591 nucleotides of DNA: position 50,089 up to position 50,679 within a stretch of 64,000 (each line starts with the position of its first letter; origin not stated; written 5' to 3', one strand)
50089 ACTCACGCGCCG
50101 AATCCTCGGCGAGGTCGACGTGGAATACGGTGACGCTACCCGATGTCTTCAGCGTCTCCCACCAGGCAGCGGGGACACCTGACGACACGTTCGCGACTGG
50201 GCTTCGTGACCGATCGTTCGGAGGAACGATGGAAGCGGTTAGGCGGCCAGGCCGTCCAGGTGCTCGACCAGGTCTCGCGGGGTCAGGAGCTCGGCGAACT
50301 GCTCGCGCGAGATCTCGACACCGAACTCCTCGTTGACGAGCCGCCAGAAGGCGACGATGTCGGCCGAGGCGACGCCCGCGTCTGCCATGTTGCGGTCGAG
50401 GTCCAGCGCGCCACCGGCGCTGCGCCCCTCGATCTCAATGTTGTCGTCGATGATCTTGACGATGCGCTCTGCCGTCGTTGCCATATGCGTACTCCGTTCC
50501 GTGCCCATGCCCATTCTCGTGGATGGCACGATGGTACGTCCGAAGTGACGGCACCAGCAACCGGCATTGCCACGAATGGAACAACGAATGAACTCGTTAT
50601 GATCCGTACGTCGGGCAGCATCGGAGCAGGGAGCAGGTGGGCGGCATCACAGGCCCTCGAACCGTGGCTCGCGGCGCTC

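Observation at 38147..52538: Orphan type I PKS operon whose assembly line is incomplete in cis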

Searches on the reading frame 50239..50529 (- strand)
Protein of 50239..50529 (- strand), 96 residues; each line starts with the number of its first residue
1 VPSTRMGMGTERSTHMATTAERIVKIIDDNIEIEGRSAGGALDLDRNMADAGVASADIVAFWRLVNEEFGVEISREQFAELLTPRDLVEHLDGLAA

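Call 5: search_protein_families(library=pfam, proteins=[window:50239-50529:-], max_evalue=0.01)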
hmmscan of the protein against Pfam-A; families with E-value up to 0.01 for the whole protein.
window:50239-50529:- (96 aa): 1 family
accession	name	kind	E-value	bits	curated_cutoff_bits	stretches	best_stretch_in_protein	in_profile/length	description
PF00550.31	PP-binding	-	5.3e-08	33.5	20.8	1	38-91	14-67/67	Phosphopantetheine attachment site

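Call 40: search_protein_families(library=ncbifam, proteins=[window:50239-50484:-], max_evalue=0.001)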
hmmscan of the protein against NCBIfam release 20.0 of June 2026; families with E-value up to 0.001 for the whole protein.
window:50239-50484:- (81 aa): 4 families
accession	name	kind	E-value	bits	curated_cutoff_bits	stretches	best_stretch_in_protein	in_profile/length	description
NF002151.0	PRK00982.1-5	equivalog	5e-05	23.4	92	1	1-77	1-74/78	acyl carrier protein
TIGR00517.1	acyl_carrier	equivalog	6.5e-05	22.7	70.45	1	2-76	2-73/77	acyl carrier protein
NF002148.0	PRK00982.1-2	subfamily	0.00026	20.8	71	1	2-76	3-74/79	acyl carrier protein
NF002150.0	PRK00982.1-4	subfamily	0.00057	20.1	66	1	7-76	9-75/80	acyl carrier protein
